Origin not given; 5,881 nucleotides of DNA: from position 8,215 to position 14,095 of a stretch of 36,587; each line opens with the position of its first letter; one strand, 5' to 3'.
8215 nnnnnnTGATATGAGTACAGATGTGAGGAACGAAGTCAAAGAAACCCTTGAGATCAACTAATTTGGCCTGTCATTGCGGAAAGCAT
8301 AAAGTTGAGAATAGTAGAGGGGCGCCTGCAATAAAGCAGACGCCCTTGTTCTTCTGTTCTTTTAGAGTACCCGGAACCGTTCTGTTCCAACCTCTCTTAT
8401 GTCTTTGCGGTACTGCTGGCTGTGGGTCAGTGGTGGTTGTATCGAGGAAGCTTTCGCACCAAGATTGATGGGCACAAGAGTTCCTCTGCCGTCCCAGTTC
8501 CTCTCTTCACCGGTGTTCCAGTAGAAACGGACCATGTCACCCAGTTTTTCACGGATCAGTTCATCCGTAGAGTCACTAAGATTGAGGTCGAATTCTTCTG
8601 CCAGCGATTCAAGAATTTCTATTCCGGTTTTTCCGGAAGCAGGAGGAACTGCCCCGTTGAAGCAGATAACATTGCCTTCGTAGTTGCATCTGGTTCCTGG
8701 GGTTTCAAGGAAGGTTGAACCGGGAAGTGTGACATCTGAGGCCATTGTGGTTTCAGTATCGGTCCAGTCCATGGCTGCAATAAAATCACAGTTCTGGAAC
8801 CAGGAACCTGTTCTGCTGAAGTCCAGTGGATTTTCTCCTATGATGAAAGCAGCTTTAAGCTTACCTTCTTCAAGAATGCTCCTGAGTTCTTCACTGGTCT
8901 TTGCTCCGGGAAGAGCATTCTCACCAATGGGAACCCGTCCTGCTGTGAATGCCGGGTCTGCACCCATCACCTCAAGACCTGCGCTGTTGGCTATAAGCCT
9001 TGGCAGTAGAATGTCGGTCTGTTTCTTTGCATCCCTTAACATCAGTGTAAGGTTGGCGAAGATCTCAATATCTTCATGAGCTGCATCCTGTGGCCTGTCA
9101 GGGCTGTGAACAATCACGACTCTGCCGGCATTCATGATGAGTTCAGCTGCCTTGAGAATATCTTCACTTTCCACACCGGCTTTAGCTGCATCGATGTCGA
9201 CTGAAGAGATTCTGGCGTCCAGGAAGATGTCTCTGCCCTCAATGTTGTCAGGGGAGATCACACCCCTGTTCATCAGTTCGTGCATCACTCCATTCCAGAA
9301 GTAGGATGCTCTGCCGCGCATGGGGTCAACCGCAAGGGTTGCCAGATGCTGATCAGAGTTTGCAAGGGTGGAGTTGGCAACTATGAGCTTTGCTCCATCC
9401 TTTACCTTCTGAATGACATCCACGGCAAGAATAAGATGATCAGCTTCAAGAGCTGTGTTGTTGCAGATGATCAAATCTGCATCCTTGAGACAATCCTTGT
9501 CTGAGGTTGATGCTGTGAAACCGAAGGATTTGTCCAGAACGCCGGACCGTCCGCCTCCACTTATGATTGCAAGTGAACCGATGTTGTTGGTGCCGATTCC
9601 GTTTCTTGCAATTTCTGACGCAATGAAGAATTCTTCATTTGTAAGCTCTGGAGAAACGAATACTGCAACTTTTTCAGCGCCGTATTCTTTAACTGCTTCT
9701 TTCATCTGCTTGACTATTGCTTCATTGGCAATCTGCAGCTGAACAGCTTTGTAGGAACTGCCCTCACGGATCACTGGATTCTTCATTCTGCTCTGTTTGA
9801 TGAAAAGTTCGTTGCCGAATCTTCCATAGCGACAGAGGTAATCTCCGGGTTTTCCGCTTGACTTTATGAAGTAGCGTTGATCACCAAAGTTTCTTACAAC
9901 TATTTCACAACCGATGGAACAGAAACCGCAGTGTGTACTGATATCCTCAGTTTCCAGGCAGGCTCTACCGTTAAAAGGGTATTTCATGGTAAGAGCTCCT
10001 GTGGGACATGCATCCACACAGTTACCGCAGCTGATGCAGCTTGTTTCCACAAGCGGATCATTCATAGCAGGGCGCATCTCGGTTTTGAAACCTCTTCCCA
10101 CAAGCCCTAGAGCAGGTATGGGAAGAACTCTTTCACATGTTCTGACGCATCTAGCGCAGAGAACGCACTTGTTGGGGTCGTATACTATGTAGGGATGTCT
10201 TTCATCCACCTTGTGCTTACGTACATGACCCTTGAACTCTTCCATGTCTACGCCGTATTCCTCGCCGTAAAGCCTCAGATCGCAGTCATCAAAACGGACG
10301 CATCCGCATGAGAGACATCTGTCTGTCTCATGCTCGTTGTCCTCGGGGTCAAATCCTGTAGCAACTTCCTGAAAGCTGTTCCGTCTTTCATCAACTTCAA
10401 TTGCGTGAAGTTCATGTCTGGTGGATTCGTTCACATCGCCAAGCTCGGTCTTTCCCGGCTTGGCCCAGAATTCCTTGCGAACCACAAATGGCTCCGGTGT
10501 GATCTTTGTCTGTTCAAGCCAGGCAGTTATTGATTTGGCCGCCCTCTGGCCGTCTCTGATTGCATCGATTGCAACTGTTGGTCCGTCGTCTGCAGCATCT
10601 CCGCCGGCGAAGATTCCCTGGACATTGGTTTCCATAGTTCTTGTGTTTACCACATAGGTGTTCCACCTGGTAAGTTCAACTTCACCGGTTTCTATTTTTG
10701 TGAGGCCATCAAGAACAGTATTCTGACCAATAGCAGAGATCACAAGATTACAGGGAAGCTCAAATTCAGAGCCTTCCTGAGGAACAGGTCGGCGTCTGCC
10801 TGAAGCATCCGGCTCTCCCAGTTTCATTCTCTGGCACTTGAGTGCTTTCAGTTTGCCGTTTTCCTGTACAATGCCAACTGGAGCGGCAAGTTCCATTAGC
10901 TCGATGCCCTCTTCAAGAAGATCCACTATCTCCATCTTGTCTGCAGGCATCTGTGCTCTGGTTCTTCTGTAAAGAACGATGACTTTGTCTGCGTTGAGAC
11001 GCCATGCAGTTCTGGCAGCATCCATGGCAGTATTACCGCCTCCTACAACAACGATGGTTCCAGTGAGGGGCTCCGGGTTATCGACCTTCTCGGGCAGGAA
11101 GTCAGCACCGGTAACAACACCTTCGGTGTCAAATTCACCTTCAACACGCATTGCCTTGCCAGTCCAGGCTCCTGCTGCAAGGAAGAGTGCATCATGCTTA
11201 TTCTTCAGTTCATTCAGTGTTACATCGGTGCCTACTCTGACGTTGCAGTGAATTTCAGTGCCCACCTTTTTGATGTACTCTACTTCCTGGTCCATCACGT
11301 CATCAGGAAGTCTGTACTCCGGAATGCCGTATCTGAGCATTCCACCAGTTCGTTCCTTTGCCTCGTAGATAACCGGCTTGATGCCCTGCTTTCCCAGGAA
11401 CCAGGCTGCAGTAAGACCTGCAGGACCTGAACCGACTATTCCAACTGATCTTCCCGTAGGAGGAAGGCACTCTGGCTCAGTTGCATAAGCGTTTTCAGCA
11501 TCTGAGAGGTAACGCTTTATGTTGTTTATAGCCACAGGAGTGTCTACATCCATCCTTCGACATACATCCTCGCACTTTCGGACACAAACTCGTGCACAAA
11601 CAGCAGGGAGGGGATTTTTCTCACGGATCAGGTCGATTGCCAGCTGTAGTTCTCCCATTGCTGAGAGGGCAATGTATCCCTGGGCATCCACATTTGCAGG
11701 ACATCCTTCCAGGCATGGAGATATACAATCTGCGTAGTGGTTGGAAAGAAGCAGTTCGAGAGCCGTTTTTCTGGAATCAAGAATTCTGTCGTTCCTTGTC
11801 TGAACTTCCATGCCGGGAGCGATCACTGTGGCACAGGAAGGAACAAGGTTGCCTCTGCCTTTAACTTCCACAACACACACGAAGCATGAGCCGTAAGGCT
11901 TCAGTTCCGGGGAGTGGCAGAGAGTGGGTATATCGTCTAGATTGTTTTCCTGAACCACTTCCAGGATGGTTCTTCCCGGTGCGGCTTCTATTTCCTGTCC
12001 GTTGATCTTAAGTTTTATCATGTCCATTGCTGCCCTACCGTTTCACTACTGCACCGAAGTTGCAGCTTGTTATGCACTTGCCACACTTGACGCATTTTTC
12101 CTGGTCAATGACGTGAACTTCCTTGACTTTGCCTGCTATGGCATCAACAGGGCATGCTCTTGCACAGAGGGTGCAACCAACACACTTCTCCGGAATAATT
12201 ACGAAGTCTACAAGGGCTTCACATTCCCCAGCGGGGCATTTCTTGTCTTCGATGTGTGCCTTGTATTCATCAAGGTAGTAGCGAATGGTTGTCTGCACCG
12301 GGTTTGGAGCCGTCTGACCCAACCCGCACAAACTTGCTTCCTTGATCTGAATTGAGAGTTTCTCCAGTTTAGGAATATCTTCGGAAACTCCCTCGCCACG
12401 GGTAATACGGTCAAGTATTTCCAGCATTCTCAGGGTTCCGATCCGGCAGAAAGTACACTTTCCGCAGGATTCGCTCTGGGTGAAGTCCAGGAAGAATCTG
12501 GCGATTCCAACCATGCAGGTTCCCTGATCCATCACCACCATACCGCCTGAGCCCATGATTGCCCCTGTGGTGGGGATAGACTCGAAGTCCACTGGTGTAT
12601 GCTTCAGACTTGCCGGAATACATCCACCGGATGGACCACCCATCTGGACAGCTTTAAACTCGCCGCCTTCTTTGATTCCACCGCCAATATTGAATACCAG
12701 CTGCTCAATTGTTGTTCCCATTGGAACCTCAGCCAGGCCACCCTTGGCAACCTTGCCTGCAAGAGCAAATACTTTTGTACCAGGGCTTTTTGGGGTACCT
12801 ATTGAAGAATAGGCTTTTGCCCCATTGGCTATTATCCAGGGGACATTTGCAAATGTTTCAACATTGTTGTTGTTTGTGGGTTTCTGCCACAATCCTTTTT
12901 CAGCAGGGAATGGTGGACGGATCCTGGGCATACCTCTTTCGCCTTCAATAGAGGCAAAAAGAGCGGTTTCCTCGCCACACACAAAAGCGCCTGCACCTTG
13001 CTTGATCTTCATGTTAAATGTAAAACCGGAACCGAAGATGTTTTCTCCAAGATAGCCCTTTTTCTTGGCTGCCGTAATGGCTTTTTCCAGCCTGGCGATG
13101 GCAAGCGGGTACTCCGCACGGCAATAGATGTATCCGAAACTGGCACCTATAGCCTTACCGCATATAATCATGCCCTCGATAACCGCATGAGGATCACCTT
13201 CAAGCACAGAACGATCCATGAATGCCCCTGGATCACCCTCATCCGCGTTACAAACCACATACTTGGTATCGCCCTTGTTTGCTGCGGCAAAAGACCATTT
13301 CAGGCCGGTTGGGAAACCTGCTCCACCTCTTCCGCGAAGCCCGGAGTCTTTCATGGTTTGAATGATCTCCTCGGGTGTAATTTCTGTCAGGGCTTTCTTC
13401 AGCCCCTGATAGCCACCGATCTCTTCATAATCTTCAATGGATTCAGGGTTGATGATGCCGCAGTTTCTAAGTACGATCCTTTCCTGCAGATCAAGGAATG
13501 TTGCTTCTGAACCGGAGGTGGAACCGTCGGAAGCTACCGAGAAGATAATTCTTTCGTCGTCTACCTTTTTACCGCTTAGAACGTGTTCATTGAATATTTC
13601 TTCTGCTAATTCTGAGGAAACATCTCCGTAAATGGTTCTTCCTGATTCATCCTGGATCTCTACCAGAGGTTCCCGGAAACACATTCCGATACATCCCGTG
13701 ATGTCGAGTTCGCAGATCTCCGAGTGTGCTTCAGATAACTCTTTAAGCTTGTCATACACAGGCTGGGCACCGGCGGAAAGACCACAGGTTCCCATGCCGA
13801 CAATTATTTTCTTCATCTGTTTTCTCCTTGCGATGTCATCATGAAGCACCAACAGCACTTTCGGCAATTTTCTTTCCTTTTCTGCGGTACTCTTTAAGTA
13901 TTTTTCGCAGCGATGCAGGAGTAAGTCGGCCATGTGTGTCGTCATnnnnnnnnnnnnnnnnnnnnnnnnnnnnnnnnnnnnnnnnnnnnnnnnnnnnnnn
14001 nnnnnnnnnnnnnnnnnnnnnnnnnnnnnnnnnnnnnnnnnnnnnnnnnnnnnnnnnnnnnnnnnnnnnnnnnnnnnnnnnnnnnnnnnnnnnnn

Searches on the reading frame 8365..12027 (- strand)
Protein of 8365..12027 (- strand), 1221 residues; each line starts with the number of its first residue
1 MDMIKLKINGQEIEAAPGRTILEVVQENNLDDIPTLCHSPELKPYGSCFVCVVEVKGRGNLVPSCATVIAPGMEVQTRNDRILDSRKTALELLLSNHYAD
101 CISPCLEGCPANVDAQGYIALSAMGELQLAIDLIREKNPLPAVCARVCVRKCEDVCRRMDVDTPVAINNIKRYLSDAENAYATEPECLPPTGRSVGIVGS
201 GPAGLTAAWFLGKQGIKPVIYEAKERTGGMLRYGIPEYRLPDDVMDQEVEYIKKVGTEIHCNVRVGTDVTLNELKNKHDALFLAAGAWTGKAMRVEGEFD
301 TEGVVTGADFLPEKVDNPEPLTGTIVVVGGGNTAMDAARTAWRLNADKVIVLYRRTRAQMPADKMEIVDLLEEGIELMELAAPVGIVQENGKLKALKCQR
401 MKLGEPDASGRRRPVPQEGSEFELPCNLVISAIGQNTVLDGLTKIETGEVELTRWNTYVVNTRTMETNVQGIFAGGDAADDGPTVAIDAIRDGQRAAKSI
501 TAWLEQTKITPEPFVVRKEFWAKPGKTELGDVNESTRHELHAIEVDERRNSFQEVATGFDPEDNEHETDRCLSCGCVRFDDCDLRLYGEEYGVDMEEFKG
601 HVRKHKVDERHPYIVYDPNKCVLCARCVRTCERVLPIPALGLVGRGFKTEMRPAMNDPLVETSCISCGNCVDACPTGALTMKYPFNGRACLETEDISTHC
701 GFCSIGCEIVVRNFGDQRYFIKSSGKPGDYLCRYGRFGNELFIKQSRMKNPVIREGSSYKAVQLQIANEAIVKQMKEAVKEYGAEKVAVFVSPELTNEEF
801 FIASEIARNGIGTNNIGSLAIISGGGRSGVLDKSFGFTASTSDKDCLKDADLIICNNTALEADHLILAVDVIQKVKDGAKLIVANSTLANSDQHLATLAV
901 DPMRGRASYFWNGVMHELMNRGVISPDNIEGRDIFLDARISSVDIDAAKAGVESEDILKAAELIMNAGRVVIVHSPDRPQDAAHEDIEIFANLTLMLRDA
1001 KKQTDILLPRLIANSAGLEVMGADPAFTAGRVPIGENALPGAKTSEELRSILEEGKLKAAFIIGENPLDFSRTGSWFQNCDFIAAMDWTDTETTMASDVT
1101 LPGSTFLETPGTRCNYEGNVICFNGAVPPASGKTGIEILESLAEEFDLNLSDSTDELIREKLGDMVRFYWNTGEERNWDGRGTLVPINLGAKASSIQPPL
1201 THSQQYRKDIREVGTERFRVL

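Call 3: search_protein_families(library=pfam, proteins=[window:8365-12027:-], max_evalue=1)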
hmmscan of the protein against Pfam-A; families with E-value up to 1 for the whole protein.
window:8365-12027:- (1221 aa): 30 families (the best 25 are shown)
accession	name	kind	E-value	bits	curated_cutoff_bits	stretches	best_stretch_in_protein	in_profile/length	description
PF07992.20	Pyr_redox_2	-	4.5e-29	102.2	26.1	1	195-493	3-291/291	Pyridine nucleotide-disulphide oxidoreductase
PF00384.28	Molybdopterin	-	3.1e-20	72.9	24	1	747-1144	1-352/353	Molybdopterin oxidoreductase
PF13510.11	Fer2_4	-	7.9e-18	64.7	22.8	1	2-79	2-81/82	2Fe-2S iron-sulfur cluster binding domain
PF14691.11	Fer4_20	-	3.2e-17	62.8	25.8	1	101-180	27-110/113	Dihydroprymidine dehydrogenase domain II, 4Fe-4S cluster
PF13738.12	Pyr_redox_3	-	6e-12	45.9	30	2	297-476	133-305/305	Pyridine nucleotide-disulphide oxidoreductase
PF22117.2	Fer4_Nqo3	-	1.2e-10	41.8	27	1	612-680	2-67/67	NADH-quinone oxidoreductase subunit 3, ferredoxin-like domain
PF13450.12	NAD_binding_8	-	1.2e-08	35.5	21.9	1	197-232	1-36/68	NAD(P)-binding Rossmann-like domain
PF13187.11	Fer4_9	-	1.6e-07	31.6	27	2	620-678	1-51/52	4Fe-4S dicluster domain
PF00037.32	Fer4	-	8.7e-07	28.9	21.1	2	661-680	5-24/24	4Fe-4S binding domain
PF13237.11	Fer4_10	-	5.6e-06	26.6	25.5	1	614-675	2-53/53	4Fe-4S dicluster domain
PF01494.25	FAD_binding_3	-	4e-05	23.4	22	1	194-227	3-36/349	FAD binding domain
PF01946.23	Thi4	-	5.7e-05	22.9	26.2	1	195-230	20-56/235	Thi4 family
PF12838.12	Fer4_7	-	5.8e-05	23.9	27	1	663-707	1-48/52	4Fe-4S dicluster domain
PF12831.13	FAD_oxidored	-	6e-05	22.9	27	1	195-237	2-44/416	FAD dependent oxidoreductase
PF12837.12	Fer4_6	-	6.6e-05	23.1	25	2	661-679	6-24/24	4Fe-4S binding domain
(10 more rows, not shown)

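Call 4: search_protein_families(library=ncbifam, proteins=[window:8365-12027:-], max_evalue=0.1)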
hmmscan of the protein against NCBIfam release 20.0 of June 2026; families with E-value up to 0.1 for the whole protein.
window:8365-12027:- (1221 aa): 129 families (the best 25 are shown)
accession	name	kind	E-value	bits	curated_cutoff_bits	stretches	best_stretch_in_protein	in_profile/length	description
NF009454.0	PRK12814.1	equivalog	4.4e-182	606.9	916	1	1-633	1-630/657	putative NADPH-dependent glutamate synthase small subunit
NF009410.0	PRK12771.1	subfamily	2.8e-135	452.1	516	1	87-582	32-520/566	NAD(P)-binding protein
NF009414.0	PRK12778.1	equivalog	1.7e-106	357.2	1103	1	100-506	333-751/752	bifunctional dihydroorotate dehydrogenase B NAD binding subunit/NADPH-dependent glutamate synthase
TIGR01316.1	gltA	equivalog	9.2e-99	331.2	471.75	2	101-504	34-449/449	NADPH-dependent glutamate synthase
NF010590.0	PRK13984.1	equivalog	1.1e-95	321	946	3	103-507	196-609/611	putative oxidoreductase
TIGR03315.1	Se_ygfK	equivalog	1.2e-91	307.7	835.3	1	78-577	423-889/1012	putative selenate reductase subunit YgfK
TIGR01318.1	gltD_gamma_fam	subfamily_domain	2.6e-81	273.6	482.95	2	104-505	49-466/467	glutamate synthase, small subunit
NF009413.0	PRK12775.1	equivalog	2e-80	270.9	1895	1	99-511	334-761/1006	putative trifunctional 2-polyprenylphenol hydroxylase/glutamate synthase subunit beta/ferritin domain-containing protein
NF009408.0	PRK12769.1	equivalog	2.1e-78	264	1003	2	105-508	236-655/659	formate-dependent uric acid utilization protein AegA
NF009415.0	PRK12779.1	equivalog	2.1e-75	254.3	1519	1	107-511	212-630/944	putative bifunctional glutamate synthase subunit beta/2-polyprenylphenol hydroxylase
NF009409.0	PRK12770.1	subfamily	8.4e-69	232.3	343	1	186-508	12-354/360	putative glutamate synthase subunit beta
NF009451.0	PRK12809.1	equivalog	1e-66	225.5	1154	2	104-503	218-633/639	formate-dependent uric acid utilization protein YgfT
TIGR01973.1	NuoG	equivalog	9.2e-66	222.9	470.05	2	581-1141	103-605/606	NADH-quinone oxidoreductase subunit NuoG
NF040763.1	FeFe_hydrog_A6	exception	6e-55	186.7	765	2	566-682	93-208/571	NADH-dependent [FeFe] hydrogenase, group A6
TIGR01317.1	GOGAT_sm_gam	subfamily_domain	3.8e-53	181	447.7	2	100-352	46-313/485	glutamate synthase small subunit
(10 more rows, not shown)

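Call 59: search_solved_structures(query=window:8365-12027:-, max_evalue=1e-20)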
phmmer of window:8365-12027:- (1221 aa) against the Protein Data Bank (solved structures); distinct sequences matched with E-value up to 1e-20: 59.
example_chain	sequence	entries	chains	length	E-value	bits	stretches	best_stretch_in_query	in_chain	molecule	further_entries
9bov_A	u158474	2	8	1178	1.7e-230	771.3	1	2-1151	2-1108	Molybdopterin oxidoreductase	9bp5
8oh5_C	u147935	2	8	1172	4.7e-213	713.6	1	2-858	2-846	Formate dehydrogenase-O, major subunit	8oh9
9n5u_A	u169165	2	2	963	1e-164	553.5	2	2-505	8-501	NfnA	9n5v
4ylf_B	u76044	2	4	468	1.3e-84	288.2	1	103-504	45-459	Dihydropyrimidine dehydrogenase subunit A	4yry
5jca_L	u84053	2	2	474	2.6e-77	264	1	103-506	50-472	NADH-dependent Ferredoxin:NADP Oxidoreductase (NfnI) subunit alpha | NADH-dependent Ferredoxin:NADP Oxidoreductase subunit alpha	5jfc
5vj7_A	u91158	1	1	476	1.9e-65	224.7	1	103-505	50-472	Oxidoreductase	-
2vdc_G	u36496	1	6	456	8.9e-65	222.5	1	96-506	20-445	GLUTAMATE SYNTHASE [NADPH] SMALL CHAIN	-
6s6s_G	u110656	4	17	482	1.5e-64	221.7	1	96-506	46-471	Glutamate synthase [NADPH] small chain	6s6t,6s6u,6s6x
6tg9_A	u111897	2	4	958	3.5e-62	213.9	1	607-885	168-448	Formate dehydrogenase subunit alpha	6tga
9wxb_B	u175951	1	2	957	1.3e-57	198.8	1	608-885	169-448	Formate dehydrogenase alpha subunit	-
7t2r_A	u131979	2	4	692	6.9e-49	169.8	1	576-819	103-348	NiFe hydrogenase subunit A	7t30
8rqz_C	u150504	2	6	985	4.1e-45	157.3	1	696-1143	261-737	Probable oxidoreductase YjgC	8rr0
9gzq_A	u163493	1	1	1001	4.5e-45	157.2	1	696-1143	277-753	Probable oxidoreductase YjgC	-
7vw6_A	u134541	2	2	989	6.6e-44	153.3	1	606-967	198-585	Formate dehydrogenase | Tungsten-containing formate dehydrogenase alpha subunit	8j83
7e5z_A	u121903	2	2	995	6.6e-44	153.3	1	606-967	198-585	Formate dehydrogenase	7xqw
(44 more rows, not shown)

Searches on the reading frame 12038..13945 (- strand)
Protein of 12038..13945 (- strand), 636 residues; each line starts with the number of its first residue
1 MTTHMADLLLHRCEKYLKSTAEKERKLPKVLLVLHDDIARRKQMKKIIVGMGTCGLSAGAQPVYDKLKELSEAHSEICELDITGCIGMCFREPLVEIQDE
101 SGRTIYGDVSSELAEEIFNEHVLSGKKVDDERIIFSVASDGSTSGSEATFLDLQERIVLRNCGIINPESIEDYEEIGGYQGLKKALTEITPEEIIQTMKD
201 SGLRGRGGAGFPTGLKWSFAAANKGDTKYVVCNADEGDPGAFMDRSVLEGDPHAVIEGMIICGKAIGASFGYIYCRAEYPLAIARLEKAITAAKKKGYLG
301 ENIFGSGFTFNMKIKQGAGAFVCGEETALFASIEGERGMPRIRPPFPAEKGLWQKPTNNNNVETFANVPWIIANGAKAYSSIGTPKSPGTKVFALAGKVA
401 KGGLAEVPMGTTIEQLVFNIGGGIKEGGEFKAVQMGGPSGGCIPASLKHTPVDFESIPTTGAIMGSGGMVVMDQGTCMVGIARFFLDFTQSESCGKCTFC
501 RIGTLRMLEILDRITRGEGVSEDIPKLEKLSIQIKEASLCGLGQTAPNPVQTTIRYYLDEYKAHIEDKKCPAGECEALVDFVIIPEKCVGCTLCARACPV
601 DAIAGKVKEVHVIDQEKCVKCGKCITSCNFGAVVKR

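Call 3: search_protein_families(library=pfam, proteins=[window:12038-13945:-], max_evalue=1)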
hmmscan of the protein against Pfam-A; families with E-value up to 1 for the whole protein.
window:12038-13945:- (636 aa): 16 families
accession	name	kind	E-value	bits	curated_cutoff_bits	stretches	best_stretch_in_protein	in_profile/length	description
PF01512.22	Complex1_51K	-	1.5e-48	164.9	31.2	1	198-369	1-149/150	Nuo51 FMN-binding domain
PF10589.14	NADH_4Fe-4S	-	2.8e-31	107.7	23.5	1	481-564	2-85/85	NADH-ubiquinone oxidoreductase-F iron-sulfur binding region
PF00037.32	Fer4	-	2.5e-10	40.2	21.1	2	582-603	2-23/24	4Fe-4S binding domain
PF12838.12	Fer4_7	-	1.3e-08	35.6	27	2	587-632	1-52/52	4Fe-4S dicluster domain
PF12837.12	Fer4_6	-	6.5e-08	32.6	25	2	612-632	3-23/24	4Fe-4S binding domain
PF12797.12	Fer4_2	-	1.2e-07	31.7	24.5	2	582-600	4-22/22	4Fe-4S binding domain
PF13237.11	Fer4_10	-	2.9e-06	27.5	25.5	1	582-628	3-52/53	4Fe-4S dicluster domain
PF13187.11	Fer4_9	-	2e-05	24.9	27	1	587-631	1-50/52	4Fe-4S dicluster domain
PF14697.11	Fer4_21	-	0.00014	22.3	35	2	582-603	35-57/59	4Fe-4S dicluster domain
PF25160.1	LdpA_Fe-S-bd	-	0.0017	18.5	27.6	2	594-633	9-43/49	LdpA Fe-S cluster-binding domain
PF10531.15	SLBB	-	0.0023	18.2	27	1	393-439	2-51/55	SLBB domain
PF13484.11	Fer4_16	-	0.0025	19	30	1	587-608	1-21/66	4Fe-4S double cluster binding domain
PF12800.12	Fer4_4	-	0.0061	17.3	24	2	585-600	1-16/17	4Fe-4S binding domain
PF22461.2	SLBB_2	-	0.032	14.7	27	1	393-438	3-49/79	SLBB domain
PF13183.11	Fer4_8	-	0.033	15.2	27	2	586-600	3-17/68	4Fe-4S dicluster domain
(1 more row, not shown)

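Call 4: search_protein_families(library=ncbifam, proteins=[window:12038-13945:-], max_evalue=0.1)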
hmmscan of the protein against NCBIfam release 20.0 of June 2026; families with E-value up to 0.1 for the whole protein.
window:12038-13945:- (636 aa): 73 families (the best 25 are shown)
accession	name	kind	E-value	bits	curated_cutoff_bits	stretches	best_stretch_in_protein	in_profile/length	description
TIGR01959.1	nuoF_fam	equivalog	1.9e-147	491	558.65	1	166-565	10-410/410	NADH-quinone oxidoreductase subunit NuoF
NF010120.0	PRK13596.1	equivalog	6.7e-114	380.8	389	1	159-569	9-421/433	NADH-quinone oxidoreductase subunit NuoF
NF008436.0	PRK11278.1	equivalog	4.9e-112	375.1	749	1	167-569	24-430/448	NADH-quinone oxidoreductase subunit NuoF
TIGR04481.1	PR_assoc_PrdC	equivalog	1.5e-13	50.3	490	1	187-293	68-171/425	proline reductase-associated electron transfer protein PrdC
TIGR01945.1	rnfC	subfamily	5.2e-13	48.3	245.95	1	120-293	51-221/435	RnfABCDGE type electron transport complex subunit C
TIGR01944.1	rnfB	subfamily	1.9e-12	47.1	68.7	1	582-631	109-158/190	RnfABCDGE type electron transport complex subunit B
TIGR04105.1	FeFe_hydrog_B1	subfamily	1.8e-11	43.4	450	1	559-635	133-207/462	monomeric [FeFe] hydrogenase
NF005415.0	PRK06991.1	equivalog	5.8e-11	42.6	281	1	582-629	81-128/284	electron transport complex subunit RsxB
NF003454.1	PRK05035.1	equivalog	1.4e-10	40.3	345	1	120-294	53-223/556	electron transport complex subunit RsxC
NF003475.0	PRK05113.1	equivalog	2e-10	40.9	203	1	582-629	109-156/190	electron transport complex subunit RsxB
NF058577.1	FdxA_fam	equivalog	4.4e-10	39.6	65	1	583-632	4-52/52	4Fe-4S ferredoxin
NF040770.1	hetero_SS_HdrA2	exception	2.2e-08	32.7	1100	1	580-634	571-624/777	CoB-CoM heterodisulfide reductase HdrA2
NF006446.0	PRK08764.1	equivalog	4.2e-08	33.2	220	1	582-631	82-131/139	Rnf electron transport complex subunit RnfB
NF040864.1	HgcB_ferredoxin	equivalog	1.8e-07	30.9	99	1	583-633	11-61/93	mercury methylation ferredoxin HgcB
NF038196.1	ferrodoxin_EFR1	subfamily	1.8e-06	28.1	75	1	585-632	183-228/242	EFR1 family ferrodoxin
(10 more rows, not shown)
